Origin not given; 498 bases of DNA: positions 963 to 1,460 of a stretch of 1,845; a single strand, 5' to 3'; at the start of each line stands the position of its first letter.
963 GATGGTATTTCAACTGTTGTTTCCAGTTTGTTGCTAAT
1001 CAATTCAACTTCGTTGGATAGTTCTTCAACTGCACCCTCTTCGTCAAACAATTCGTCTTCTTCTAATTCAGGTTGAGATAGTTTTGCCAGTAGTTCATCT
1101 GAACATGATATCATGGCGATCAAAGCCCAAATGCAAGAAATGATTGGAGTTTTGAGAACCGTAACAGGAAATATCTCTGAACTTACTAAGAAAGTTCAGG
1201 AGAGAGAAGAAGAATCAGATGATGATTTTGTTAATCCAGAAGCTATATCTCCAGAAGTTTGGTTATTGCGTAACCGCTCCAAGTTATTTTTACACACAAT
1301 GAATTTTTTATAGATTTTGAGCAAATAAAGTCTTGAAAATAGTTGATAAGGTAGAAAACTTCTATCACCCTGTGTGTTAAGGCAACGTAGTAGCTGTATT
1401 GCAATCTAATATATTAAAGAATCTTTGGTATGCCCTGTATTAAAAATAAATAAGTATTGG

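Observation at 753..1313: A single in-frame TGA splits one 187-codon reading frame into two ORFs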

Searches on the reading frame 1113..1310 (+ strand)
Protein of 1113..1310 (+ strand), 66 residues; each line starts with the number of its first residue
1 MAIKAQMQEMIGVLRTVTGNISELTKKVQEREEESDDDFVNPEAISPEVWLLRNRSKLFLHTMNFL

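Call 25: search_protein_families(library=pfam, proteins=[L001:159-1274:+, L001:1237-3147:+, L001:3153-4043:+, P0005], max_evalue=0.1)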
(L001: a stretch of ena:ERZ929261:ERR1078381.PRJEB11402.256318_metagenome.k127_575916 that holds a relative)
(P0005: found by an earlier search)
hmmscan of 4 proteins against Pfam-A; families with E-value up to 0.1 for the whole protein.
L001:159-1274:+ (372 aa): 1 family
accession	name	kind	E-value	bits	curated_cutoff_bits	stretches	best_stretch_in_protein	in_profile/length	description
PF14906.12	DUF4495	-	0.058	12.9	25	1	112-187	202-275/319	Domain of unknown function (DUF4495)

L001:1237-3147:+ (637 aa): 4 families
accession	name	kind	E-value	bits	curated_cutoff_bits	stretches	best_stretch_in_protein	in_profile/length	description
PF00078.32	RVT_1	-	3e-26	92.8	29.6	1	101-263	1-203/205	Reverse transcriptase (RNA-dependent DNA polymerase)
PF05869.16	Dam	-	0.00078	19.6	28.1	1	499-592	12-108/169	DNA N-6-adenine-methyltransferase (Dam)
PF13456.12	RVT_3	-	0.017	15.5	21.6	1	393-495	23-121/123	Reverse transcriptase-like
PF25065.1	RM3_Med14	-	0.019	15.3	22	0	251-298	46-95/110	Med14 RM domain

L001:3153-4043:+ (297 aa): 1 family
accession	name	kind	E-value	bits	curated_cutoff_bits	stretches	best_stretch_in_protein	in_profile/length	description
PF00589.27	Phage_integrase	-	0.00016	21.9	27.1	1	132-278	35-168/172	Phage integrase family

P0005 (569 aa): 1 family
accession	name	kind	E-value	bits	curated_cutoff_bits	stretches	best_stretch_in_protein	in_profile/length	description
PF00589.27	Phage_integrase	-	0.00046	20.4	27.1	1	404-550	35-168/172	Phage integrase family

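Call 53: search_protein_families(library=ncbifam, proteins=[L001:3153-4043:+, L001:1237-3147:+, P0003], max_evalue=1)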
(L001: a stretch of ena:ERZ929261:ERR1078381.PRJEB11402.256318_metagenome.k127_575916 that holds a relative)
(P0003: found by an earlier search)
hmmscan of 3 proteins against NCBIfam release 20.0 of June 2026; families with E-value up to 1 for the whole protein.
L001:3153-4043:+ (297 aa): 1 family
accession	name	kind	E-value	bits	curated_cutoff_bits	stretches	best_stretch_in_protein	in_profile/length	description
NF040815.2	recomb_XerA_Arch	equivalog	0.00041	20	220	1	189-277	168-253/263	site-specific tyrosine recombinase/integron integrase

L001:1237-3147:+ (637 aa): 2 families
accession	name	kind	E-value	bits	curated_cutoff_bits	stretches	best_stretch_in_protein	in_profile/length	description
TIGR01712.1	phage_N6A_met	equivalog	0.017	14.7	97.05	1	499-588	14-105/165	phage N-6-adenine-methyltransferase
TIGR04416.1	group_II_RT_mat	equivalog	0.074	12.1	300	1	181-266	180-268/353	group II intron reverse transcriptase/maturase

P0003 (375 aa): 0 families

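Call 54: search_protein_families(library=phrogs, proteins=[L001:3153-4043:+, P0003], max_evalue=0.1)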
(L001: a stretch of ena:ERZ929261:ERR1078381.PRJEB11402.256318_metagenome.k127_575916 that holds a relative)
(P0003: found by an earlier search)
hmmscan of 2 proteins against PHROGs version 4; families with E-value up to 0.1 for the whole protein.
L001:3153-4043:+ (297 aa): 2 families
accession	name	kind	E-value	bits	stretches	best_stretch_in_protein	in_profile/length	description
phrog_216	-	integration and excision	2.3e-05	24.7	1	123-281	78-229/301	integrase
phrog_23271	-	unknown function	0.03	15.3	1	234-279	6-51/67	-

P0003 (375 aa): 1 family
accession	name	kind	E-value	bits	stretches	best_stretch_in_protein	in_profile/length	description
phrog_24990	-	unknown function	0.014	14.8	1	52-163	55-170/747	-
